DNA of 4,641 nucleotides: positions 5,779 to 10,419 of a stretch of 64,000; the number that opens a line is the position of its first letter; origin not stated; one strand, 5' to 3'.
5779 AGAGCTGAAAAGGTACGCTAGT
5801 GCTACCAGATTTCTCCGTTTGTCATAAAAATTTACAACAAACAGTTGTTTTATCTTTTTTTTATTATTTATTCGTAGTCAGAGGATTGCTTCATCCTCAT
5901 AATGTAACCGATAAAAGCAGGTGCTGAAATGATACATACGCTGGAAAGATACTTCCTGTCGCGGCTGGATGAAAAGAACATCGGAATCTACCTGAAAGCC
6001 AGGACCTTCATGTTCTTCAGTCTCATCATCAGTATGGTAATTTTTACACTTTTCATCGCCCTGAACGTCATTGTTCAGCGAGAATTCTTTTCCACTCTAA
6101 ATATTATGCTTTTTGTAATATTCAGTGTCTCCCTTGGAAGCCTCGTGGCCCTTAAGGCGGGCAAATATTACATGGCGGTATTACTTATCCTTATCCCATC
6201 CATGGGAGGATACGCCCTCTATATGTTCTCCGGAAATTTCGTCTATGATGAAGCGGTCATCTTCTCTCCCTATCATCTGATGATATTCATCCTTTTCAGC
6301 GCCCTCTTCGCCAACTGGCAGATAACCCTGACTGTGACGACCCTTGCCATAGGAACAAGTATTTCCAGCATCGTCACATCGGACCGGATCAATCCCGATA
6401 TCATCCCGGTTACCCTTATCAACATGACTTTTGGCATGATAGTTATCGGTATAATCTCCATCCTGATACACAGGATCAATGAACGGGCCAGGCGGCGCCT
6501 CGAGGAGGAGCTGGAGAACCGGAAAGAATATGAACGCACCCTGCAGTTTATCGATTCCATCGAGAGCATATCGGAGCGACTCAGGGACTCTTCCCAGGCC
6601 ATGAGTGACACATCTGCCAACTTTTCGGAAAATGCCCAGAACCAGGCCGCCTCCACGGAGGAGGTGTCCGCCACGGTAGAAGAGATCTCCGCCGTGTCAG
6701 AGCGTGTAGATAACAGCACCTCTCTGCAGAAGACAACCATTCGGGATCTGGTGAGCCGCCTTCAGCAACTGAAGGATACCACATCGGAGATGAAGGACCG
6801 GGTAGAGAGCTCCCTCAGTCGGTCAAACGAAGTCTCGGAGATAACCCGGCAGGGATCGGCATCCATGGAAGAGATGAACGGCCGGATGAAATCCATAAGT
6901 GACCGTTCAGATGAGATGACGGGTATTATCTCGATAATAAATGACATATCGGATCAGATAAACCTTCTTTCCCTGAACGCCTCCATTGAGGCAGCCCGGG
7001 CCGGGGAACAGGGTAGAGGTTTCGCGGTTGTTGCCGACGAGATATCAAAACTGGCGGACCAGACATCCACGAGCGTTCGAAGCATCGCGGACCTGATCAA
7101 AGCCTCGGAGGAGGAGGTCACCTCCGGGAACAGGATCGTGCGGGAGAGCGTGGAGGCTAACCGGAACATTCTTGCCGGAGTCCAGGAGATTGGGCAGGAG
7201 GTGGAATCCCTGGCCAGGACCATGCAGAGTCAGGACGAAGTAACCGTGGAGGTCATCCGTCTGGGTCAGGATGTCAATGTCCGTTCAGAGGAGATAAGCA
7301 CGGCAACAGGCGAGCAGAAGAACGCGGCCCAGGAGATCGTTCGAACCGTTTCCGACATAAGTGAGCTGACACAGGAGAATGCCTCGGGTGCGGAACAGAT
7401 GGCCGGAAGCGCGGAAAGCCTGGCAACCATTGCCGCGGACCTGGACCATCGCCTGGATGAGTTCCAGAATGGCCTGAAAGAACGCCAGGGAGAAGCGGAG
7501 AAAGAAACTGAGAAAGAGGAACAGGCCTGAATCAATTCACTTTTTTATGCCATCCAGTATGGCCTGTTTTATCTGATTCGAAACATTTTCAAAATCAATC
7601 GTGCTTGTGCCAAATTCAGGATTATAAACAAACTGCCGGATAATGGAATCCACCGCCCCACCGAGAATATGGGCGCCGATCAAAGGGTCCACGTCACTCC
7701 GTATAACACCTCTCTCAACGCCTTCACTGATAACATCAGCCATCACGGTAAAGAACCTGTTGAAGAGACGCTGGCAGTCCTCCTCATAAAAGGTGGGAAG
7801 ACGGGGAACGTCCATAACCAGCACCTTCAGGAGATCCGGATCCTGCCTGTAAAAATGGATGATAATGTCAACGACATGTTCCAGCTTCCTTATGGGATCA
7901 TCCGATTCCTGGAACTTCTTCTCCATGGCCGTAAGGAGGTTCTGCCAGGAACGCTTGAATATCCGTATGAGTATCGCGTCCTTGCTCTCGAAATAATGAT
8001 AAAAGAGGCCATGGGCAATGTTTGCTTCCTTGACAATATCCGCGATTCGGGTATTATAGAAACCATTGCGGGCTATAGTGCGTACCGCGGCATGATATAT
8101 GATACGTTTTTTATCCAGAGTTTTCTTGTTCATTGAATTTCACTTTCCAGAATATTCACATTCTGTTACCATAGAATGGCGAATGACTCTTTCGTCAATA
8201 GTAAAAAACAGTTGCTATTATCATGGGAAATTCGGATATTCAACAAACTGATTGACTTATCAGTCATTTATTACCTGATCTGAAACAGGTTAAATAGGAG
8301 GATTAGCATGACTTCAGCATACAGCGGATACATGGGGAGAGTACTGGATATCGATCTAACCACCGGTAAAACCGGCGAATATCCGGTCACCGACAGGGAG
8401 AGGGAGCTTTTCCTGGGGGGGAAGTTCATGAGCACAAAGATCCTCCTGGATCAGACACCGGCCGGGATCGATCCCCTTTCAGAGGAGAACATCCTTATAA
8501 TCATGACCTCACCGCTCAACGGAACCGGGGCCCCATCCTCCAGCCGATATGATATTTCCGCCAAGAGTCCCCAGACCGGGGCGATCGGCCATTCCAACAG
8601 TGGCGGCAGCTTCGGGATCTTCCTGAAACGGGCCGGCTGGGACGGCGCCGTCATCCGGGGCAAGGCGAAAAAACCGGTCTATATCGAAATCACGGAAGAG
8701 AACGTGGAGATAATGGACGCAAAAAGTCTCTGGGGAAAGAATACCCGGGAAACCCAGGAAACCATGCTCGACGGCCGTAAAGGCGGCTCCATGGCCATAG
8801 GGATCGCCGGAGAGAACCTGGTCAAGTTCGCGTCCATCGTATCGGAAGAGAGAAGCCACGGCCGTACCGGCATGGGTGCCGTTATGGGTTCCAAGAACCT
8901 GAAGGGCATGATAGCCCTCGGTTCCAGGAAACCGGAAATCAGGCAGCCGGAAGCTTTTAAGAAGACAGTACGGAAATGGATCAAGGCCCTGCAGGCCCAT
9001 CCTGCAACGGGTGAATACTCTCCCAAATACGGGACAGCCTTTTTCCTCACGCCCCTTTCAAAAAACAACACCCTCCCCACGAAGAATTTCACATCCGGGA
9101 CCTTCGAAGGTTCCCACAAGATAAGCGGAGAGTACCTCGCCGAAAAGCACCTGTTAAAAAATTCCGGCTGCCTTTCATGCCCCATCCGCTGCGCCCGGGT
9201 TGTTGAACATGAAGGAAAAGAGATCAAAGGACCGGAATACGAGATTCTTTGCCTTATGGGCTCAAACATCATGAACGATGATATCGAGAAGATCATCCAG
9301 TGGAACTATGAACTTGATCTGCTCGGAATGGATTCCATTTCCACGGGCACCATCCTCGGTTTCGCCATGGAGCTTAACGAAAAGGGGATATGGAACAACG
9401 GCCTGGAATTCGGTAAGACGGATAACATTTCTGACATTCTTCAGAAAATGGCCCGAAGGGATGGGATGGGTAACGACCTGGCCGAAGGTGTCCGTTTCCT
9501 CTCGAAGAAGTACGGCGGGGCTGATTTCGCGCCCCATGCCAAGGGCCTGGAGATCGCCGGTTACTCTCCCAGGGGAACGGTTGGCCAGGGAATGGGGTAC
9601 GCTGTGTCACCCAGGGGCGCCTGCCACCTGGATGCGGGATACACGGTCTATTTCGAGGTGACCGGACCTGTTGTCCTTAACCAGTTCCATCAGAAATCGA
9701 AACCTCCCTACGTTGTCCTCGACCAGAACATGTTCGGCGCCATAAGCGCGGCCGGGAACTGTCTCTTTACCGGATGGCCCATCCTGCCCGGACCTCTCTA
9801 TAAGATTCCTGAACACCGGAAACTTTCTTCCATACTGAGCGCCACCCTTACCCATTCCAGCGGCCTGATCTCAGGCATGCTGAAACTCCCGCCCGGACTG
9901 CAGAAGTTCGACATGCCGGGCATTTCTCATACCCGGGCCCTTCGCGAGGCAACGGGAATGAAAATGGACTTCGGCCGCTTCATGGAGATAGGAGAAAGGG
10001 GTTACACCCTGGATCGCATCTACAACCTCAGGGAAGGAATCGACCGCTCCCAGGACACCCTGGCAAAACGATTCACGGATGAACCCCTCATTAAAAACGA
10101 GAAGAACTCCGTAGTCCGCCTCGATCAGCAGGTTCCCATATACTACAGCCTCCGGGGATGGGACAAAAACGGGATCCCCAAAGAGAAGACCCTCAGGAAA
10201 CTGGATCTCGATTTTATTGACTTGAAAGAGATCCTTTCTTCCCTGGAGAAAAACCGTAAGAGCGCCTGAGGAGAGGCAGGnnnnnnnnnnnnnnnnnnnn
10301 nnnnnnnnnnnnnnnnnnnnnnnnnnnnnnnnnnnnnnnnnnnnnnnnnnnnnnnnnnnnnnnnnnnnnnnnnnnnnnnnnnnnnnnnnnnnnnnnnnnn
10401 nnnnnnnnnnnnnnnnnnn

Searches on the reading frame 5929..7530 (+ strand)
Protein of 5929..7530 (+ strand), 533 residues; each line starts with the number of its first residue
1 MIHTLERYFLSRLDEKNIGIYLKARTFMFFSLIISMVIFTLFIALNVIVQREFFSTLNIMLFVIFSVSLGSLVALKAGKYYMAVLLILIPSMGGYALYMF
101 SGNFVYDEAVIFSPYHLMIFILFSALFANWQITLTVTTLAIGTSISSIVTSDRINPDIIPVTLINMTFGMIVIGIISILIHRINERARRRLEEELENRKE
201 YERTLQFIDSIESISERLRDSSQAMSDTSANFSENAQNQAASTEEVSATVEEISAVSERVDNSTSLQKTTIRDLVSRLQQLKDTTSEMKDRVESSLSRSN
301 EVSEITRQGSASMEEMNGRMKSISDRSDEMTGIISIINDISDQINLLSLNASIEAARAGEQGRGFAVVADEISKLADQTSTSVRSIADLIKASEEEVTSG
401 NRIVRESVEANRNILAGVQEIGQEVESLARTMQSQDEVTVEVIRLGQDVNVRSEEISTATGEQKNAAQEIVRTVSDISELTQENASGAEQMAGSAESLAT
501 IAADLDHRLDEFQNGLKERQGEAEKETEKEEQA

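Call 79: search_protein_families(library=pfam, proteins=[window:5929-7530:+], max_evalue=0.0001)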
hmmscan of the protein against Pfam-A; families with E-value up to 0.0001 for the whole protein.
window:5929-7530:+ (533 aa): 1 family
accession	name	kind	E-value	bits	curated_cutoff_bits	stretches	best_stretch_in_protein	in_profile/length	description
PF00015.26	MCPsignal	-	2.8e-33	115.6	34.6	1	300-440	5-159/172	Methyl-accepting chemotaxis protein (MCP) signalling domain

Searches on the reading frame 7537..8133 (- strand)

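Call 79: search_protein_families(library=pfam, proteins=[window:7537-8133:-], max_evalue=0.0001)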
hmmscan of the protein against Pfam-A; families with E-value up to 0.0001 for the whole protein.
window:7537-8133:- (198 aa): 6 families
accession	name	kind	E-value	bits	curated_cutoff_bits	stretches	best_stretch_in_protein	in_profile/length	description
PF00440.29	TetR_N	-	1.1e-13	51.2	24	1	12-57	1-46/47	Bacterial regulatory proteins, tetR family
PF08359.16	TetR_C_4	-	1.1e-07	32.5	21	1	59-172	1-114/133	YsiA-like protein, C-terminal region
PF17932.6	TetR_C_24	-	1.8e-07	31.8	26.4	1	78-165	2-88/114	Tetracyclin repressor-like, C-terminal domain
PF17938.6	TetR_C_29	-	5.4e-06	27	26.2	1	80-151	1-74/119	Tetracyclin repressor-like, C-terminal domain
PF16295.10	TetR_C_10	-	1.1e-05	26.2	28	1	59-165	1-104/132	Tetracyclin repressor-like, C-terminal domain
PF17918.6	TetR_C_15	-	7e-05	23.9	26.8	0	84-173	6-90/108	Tetracyclin repressor-like, C-terminal domain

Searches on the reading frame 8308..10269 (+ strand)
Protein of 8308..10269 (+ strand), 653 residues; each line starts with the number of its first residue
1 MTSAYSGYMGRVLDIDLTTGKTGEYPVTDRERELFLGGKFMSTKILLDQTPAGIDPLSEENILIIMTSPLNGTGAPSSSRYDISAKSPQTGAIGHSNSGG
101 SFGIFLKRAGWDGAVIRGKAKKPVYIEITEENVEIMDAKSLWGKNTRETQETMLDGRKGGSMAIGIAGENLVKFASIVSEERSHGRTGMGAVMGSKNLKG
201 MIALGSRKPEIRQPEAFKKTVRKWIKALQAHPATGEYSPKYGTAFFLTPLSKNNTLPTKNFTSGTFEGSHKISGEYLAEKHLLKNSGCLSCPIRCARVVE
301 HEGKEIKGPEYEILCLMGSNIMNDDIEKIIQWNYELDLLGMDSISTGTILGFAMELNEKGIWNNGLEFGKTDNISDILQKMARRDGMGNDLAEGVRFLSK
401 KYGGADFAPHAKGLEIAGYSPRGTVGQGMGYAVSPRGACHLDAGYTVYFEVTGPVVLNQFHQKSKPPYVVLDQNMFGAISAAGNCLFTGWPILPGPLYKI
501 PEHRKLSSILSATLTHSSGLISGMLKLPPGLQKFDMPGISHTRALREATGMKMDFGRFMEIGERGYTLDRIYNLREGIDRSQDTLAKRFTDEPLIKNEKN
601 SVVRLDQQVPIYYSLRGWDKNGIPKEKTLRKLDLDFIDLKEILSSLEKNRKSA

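Call 79: search_protein_families(library=pfam, proteins=[window:8308-10269:+], max_evalue=0.0001)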
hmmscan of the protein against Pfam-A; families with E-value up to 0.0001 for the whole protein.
window:8308-10269:+ (653 aa): 2 families
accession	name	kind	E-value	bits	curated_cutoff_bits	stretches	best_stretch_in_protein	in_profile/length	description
PF01314.23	AFOR_C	-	2.9e-111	372.8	27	1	220-634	2-385/385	Aldehyde ferredoxin oxidoreductase, domains 2 & 3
PF02730.20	AFOR_N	-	2.8e-68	230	29.8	1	10-204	1-197/199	Aldehyde ferredoxin oxidoreductase, N-terminal domain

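Call 88: search_protein_families(library=ncbifam, proteins=[window:8308-10269:+], max_evalue=0.00001)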
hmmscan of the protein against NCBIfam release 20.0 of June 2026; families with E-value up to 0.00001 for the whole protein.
window:8308-10269:+ (653 aa): 2 families
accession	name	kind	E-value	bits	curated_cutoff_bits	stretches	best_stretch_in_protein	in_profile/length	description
NF007354.0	PRK09849.1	equivalog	5.3e-61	207.1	868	1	3-224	3-226/703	aldehyde ferredoxin oxidoreductase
NF040818.1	GAPOR_Arch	equivalog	8.3e-07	27.7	1300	1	53-132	44-122/654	glyceraldehyde-3-phosphate:ferredoxin oxidoreductase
